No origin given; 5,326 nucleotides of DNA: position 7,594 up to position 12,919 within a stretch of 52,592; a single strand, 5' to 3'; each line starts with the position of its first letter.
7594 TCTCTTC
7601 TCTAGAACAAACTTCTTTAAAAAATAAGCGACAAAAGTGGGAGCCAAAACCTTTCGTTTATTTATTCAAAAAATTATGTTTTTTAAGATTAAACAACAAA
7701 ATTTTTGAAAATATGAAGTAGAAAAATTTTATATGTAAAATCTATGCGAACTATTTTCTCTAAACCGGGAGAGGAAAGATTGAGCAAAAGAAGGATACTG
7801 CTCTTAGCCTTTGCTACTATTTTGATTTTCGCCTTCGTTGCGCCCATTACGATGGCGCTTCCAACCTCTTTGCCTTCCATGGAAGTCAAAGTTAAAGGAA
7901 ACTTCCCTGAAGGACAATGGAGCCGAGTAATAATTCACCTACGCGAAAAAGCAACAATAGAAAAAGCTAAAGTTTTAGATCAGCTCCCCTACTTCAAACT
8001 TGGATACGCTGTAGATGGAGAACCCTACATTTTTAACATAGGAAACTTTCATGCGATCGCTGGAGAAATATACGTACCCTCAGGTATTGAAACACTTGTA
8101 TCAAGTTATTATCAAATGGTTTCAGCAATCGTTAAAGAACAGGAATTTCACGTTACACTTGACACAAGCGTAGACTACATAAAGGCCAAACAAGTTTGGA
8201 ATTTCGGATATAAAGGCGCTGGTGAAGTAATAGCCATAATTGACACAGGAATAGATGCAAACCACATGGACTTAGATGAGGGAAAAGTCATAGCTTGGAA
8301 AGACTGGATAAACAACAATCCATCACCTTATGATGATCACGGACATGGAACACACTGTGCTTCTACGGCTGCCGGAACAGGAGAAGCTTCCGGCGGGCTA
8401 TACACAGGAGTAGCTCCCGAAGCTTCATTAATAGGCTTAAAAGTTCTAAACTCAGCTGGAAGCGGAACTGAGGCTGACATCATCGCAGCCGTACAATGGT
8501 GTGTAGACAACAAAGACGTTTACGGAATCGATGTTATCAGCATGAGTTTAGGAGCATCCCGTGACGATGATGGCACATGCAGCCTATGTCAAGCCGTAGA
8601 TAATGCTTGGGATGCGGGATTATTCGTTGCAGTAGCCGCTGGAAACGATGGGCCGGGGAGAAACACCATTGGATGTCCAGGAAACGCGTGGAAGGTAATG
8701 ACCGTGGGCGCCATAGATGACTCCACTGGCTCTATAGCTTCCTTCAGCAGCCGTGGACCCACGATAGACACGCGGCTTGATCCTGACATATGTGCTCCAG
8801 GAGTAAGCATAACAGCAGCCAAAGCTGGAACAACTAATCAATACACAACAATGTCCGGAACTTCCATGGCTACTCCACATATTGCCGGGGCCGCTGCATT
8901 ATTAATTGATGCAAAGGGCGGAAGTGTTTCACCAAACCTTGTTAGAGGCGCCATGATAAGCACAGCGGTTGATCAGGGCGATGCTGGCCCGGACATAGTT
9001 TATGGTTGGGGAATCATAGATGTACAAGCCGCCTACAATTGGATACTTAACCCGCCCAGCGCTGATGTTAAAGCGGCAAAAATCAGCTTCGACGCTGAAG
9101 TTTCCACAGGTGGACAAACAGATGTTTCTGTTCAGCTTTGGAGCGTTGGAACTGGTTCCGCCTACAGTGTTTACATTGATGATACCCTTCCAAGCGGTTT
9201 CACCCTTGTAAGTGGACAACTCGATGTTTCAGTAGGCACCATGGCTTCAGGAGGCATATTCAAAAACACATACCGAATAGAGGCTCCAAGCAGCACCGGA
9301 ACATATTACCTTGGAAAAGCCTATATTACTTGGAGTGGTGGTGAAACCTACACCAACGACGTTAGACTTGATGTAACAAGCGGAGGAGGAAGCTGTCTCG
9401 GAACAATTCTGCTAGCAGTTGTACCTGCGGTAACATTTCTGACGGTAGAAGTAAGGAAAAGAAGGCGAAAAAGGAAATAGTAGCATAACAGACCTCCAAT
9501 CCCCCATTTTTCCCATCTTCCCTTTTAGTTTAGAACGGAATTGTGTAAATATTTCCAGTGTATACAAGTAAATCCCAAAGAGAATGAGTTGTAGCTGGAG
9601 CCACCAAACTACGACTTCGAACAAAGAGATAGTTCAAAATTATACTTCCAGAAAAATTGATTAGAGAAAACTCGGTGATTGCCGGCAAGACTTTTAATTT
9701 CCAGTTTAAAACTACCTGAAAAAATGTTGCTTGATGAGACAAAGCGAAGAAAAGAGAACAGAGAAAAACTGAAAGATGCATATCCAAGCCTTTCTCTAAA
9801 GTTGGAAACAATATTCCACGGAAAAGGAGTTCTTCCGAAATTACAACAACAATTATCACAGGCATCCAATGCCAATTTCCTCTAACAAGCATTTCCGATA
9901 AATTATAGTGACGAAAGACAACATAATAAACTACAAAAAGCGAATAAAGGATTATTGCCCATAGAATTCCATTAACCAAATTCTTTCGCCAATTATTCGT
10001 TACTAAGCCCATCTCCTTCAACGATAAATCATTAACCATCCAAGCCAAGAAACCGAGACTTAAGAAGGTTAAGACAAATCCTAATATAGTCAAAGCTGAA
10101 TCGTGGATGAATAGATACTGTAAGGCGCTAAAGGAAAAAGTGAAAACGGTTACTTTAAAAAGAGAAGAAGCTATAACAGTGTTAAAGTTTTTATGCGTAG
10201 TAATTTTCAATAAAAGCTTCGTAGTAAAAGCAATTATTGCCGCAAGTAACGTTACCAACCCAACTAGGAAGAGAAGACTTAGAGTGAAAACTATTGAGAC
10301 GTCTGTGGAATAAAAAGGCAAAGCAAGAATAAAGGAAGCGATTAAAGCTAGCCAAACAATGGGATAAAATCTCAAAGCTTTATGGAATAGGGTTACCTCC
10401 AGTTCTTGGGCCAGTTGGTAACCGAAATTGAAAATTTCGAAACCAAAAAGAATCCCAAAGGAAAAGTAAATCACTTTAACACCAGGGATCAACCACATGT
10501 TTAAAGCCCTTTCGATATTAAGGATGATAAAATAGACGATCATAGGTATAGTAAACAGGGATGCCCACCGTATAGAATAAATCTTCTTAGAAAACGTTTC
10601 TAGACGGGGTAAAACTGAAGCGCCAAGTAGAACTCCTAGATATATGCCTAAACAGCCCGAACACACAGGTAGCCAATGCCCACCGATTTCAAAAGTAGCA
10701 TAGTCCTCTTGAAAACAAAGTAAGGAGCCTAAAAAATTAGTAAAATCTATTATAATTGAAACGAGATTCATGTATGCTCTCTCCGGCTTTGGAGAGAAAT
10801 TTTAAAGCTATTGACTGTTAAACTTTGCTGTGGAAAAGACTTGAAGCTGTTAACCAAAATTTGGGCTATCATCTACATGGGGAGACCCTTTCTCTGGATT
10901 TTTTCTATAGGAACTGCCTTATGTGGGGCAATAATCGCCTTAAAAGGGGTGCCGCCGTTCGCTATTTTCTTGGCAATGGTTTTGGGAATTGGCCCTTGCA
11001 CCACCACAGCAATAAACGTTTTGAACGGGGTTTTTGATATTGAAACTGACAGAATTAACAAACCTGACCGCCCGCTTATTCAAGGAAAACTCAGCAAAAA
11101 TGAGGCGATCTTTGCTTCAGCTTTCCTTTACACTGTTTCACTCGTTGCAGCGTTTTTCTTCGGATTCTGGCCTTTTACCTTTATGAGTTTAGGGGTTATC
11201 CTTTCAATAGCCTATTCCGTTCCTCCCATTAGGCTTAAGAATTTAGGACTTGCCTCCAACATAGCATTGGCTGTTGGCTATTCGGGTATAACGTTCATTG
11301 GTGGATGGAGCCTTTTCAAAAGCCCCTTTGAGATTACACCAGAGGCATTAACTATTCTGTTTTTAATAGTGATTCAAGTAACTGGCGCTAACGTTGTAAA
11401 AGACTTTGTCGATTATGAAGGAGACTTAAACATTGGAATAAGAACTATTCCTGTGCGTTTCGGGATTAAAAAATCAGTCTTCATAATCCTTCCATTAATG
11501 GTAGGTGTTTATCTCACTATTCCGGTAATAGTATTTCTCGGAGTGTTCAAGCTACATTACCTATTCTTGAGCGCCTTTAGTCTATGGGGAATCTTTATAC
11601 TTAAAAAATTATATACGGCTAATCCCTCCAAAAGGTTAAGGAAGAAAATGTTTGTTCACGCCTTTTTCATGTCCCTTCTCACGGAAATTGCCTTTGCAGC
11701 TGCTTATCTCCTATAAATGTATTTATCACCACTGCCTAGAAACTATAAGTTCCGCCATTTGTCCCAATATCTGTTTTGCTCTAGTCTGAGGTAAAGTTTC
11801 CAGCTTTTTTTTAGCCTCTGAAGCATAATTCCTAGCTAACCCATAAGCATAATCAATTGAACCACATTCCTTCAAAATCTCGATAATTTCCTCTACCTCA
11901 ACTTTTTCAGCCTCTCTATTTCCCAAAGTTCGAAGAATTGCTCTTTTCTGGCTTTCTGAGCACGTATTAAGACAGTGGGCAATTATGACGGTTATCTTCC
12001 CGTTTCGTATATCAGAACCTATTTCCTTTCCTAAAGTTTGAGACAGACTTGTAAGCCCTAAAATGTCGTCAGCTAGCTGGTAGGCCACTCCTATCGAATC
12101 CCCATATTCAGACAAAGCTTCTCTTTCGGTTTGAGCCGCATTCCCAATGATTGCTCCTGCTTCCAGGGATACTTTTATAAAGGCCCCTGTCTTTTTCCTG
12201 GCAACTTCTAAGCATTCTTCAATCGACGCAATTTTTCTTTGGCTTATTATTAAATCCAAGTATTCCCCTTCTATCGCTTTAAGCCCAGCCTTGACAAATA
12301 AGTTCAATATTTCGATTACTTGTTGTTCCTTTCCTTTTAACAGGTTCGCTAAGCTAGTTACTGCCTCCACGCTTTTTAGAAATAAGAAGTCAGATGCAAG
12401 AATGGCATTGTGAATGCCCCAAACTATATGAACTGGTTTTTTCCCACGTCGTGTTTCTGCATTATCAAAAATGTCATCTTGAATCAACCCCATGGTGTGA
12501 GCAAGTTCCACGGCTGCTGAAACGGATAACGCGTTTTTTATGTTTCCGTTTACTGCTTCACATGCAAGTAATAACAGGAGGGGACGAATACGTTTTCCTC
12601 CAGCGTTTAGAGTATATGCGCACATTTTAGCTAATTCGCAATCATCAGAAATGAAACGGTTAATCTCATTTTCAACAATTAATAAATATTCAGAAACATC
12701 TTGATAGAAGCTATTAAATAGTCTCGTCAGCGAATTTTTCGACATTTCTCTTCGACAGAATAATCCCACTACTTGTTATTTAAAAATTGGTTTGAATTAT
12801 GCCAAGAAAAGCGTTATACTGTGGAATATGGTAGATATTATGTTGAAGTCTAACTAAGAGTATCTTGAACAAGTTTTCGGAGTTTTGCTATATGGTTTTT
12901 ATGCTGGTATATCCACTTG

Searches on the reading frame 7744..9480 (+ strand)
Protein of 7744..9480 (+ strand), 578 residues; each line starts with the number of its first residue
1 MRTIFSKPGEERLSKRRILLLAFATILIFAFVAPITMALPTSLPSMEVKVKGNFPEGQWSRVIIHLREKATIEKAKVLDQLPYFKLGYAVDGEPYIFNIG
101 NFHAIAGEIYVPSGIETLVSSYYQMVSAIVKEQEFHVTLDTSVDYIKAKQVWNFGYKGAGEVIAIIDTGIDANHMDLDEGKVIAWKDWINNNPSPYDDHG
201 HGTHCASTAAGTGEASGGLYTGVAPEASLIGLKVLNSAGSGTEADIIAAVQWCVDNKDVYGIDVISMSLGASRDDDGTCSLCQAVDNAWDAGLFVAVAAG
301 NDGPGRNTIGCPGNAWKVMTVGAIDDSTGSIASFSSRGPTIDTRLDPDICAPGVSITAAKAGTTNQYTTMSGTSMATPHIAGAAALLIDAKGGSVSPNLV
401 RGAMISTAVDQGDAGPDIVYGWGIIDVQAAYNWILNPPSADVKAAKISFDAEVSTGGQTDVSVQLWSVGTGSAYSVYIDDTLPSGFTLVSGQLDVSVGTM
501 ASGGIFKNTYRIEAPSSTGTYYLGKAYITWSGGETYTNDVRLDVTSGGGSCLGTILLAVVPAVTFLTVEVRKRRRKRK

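Call 16: search_protein_families(library=ncbifam, proteins=[window:7744-9480:+], max_evalue=10)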
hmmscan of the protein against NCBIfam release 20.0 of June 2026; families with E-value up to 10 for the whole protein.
window:7744-9480:+ (578 aa): 11 families
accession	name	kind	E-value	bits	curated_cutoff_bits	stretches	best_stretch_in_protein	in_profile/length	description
TIGR03921.1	T7SS_mycosin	equivalog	4.4e-44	151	278.75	1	147-468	2-329/353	type VII secretion-associated serine protease mycosin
NF040809.1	germ_prot_CspBA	exception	2.6e-24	84.9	1250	3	308-389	967-1046/1099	bifunctional germination protease/germinant receptor pseudoprotease CspBA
NF040553.1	SGO_0316_fam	subfamily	2.2e-22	78.7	1400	3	193-301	352-463/1486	SGO_0316/SGO_0317 family LPXTG-anchored serine peptidase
NF033595.1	denti_PrtP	equivalog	1.3e-18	66.9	300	2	265-434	342-505/606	dentilisin complex serine proteinase subunit PrtP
NF040808.2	CspC_non_triad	exception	1e-15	57.2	675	3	308-389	420-499/556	bile acid germinant receptor pseudoprotease CspC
NF049966.1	QH_SP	equivalog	4.6e-15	55.6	165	2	163-302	2-125/219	subtilisin-like serine protease QhpE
TIGR03895.1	protease_PatA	subfamily_domain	1.2e-13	50.7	421.05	1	201-410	1-202/606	PatA/PatG family cyanobactin maturation protease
NF042956.1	IteS_antiphage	equivalog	4.6e-10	38.4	900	1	158-408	254-533/747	S8 family anti-phage peptidase IteS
NF051851.1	AtpSerPepEprS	equivalog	0.00011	20.4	1700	2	349-430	281-362/988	autotransporter serine peptidase EprS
NF041528.1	strep_LAETG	domain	0.014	15.1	30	1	372-393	6-27/35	LAETG motif-containing sortase-dependent surface protein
TIGR01451.2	B_ant_repeat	repeat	0.032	14.3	24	1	469-494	24-49/53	DUF11 type repeat protein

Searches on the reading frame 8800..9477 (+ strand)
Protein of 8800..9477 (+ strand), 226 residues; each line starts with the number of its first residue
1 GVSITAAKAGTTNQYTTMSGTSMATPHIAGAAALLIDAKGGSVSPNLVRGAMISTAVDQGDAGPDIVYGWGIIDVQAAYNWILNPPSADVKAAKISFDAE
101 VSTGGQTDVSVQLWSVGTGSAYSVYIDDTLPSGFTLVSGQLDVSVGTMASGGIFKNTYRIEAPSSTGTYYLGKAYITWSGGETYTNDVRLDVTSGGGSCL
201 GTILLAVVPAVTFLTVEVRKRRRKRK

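Call 46: find_homologous_proteins(query=window:8800-9477:+, max_evalue=0.001)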
Query window:8800-9477:+ (226 aa): 10 proteins with E <= 0.001 among 1673 candidates.
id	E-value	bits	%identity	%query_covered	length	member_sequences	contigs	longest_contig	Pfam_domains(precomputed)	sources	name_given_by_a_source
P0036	4.0e-130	450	100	92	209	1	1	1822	PF00082.28,PF05753.21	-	-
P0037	2.9e-16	78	48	47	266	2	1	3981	PF00082.28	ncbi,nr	ncbi:MAG: S8 family serine peptidase, partial [Theionarchaea archaeon]|nr:S8 family serine peptidase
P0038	1.2e-10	60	47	41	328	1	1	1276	PF00082.28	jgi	-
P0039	6.1e-8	51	43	30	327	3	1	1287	PF00082.28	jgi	jgi:hypothetical protein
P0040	3.1e-6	45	50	28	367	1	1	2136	PF00082.28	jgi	jgi:serine protease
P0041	4.8e-5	41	46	35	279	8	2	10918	PF00082.28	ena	-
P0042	6.2e-5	41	46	31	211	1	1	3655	PF00082.28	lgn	-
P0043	8.6e-5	41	49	31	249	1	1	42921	PF00082.28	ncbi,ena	-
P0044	1.5e-4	40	45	33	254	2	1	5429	PF00082.28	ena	-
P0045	7.7e-4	37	59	12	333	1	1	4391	PF00082.28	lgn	-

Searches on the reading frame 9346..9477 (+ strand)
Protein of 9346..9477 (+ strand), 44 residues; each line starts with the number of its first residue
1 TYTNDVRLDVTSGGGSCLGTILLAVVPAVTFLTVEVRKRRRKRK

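Call 16: search_protein_families(library=ncbifam, proteins=[window:9346-9477:+], max_evalue=10)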
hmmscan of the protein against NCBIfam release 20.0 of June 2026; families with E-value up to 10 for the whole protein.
seq(44 aa): 1 family
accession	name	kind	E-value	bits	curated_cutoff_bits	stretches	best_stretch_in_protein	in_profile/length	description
TIGR04200.2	targ_of_XrtJ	subfamily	0.087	12.6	40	1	20-44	33-57/57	PExPT-CTERM protein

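Call 89: search_protein_families(library=pfam, proteins=[window:9346-9477:+], max_evalue=10)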
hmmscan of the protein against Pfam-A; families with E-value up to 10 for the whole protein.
seq(44 aa): 0 families

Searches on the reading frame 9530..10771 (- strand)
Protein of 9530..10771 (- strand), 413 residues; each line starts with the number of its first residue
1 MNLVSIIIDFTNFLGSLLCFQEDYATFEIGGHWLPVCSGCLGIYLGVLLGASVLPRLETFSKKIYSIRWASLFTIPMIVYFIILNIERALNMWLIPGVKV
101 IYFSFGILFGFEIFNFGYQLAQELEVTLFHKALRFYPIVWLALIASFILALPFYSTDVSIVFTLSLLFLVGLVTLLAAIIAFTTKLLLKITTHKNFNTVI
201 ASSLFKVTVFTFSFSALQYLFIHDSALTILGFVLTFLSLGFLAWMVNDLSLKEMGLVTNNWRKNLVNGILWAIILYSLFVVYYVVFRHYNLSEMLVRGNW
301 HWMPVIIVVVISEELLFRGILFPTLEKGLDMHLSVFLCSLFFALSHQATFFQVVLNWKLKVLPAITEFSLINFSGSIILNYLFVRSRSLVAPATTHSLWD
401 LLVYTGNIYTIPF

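Call 16: search_protein_families(library=ncbifam, proteins=[window:9530-10771:-], max_evalue=10)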
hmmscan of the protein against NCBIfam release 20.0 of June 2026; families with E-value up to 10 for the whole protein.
window:9530-10771:- (413 aa): 5 families
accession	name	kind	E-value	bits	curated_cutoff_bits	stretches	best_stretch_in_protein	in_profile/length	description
NF040589.1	CPBP_Synerg_MrtS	equivalog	9.4e-05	22.7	130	1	245-396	18-156/170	Synerg-CTERM system glutamic-type intramembrane protease MrtS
NF040914.1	Mrt_core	domain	0.00097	19.2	100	1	306-404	8-102/108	myxosortase family intramembrane protease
NF050068.1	Rv0804_CPBP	equivalog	0.037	13.6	200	1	299-396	91-182/197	Rv0804 family intramembrane glutamic endopeptidase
NF041647.1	ABC_perm_CPBP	equivalog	0.12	11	435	1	193-399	417-626/636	ABC transporter permease subunit/CPBP intramembrane protease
NF040674.1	CPBP_fam_MrtP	equivalog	3.1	7.2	250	2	208-288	11-91/354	myxosortase MrtP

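Call 48: search_protein_families(library=pfam, proteins=[window:9530-10771:-], max_evalue=0.0001)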
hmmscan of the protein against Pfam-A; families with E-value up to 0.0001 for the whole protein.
window:9530-10771:- (413 aa): 2 families
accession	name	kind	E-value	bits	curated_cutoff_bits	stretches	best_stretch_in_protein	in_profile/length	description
PF02517.21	Rce1-like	-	9.2e-15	55.1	22.4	1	300-402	6-93/93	Type II CAAX prenyl endopeptidase Rce1-like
PF09858.14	DUF2085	-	8.8e-07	29.7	25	1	19-113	1-87/90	Predicted membrane protein (DUF2085)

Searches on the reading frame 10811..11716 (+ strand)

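Call 16: search_protein_families(library=ncbifam, proteins=[window:10811-11716:+], max_evalue=10)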
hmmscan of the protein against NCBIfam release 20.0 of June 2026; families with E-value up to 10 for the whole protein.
window:10811-11716:+ (301 aa): 29 families (the best 25 are shown)
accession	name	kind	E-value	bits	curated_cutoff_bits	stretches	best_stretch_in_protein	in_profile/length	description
NF009523.0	PRK12884.1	equivalog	4.4e-39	134.3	269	1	16-295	3-273/279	prenyltransferase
NF005742.0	PRK07566.1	equivalog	1.7e-36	125.9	313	1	18-275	29-287/315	chlorophyll synthase ChlG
TIGR01476.1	chlor_syn_BchG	subfamily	2.4e-34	119.1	212.3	1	23-273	6-257/283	(bacterio)chlorophyll synthase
NF009521.0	PRK12882.1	equivalog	4.3e-28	98.3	296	1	20-292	8-273/280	geranylgeranylglycerol-phosphate geranylgeranyltransferase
NF009522.0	PRK12883.1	equivalog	2e-23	83.3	353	1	19-282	5-261/279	geranylgeranylglycerol-phosphate geranylgeranyltransferase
NF009058.0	PRK12392.1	subfamily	3.2e-23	82.3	494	1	9-263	6-268/333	bacteriochlorophyll c synthase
NF009525.0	PRK12887.1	equivalog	2.5e-22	79.6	226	1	65-287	67-290/310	homogentisate phytyltransferase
TIGR02056.1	ChlG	equivalog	2e-21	76.8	436.45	1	16-233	14-239/306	chlorophyll synthase ChlG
TIGR01475.1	ubiA_other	subfamily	8.1e-16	58.3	180.8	1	30-298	15-279/282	UbiA-like polyprenyltransferase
NF009513.0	PRK12872.1-3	equivalog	1.3e-13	51.1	288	1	63-282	64-278/293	prenyltransferase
NF009512.0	PRK12872.1-1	equivalog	9.1e-11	41.9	278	1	62-258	49-250/303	geranylgeranylglycerol-phosphate geranylgeranyltransferase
NF009609.0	PRK13106.1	equivalog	9.7e-11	41.6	349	1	29-294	27-286/301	prenyltransferase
TIGR01473.1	cyoE_ctaB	equivalog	6.7e-10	39.2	210.3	1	23-291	6-269/281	heme o synthase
NF035940.1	prenyl_rel_EboC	equivalog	2.5e-09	36.9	250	1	70-135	57-122/292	UbiA-like protein EboC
NF041586.1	MqnP_DT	exception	5e-09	36.3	430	1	30-263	13-239/277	menaquinone biosynthesis prenyltransferase MqnP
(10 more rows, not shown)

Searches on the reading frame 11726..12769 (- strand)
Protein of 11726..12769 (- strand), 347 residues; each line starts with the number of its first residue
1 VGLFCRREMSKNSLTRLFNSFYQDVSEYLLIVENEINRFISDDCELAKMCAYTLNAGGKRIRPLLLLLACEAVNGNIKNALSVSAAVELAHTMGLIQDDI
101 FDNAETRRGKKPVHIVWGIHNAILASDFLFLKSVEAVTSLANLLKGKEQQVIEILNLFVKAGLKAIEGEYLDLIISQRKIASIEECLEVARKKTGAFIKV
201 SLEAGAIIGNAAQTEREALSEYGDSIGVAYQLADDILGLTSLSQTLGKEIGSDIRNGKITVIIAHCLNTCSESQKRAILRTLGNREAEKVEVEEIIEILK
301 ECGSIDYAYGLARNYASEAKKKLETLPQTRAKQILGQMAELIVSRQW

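Call 48: search_protein_families(library=pfam, proteins=[window:11726-12769:-], max_evalue=0.0001)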
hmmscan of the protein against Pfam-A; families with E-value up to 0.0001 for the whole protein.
window:11726-12769:- (347 aa): 1 family
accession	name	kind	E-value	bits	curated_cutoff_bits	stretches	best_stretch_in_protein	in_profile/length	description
PF00348.22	polyprenyl_synt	-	6.2e-63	212.8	27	1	45-298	3-250/251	Polyprenyl synthetase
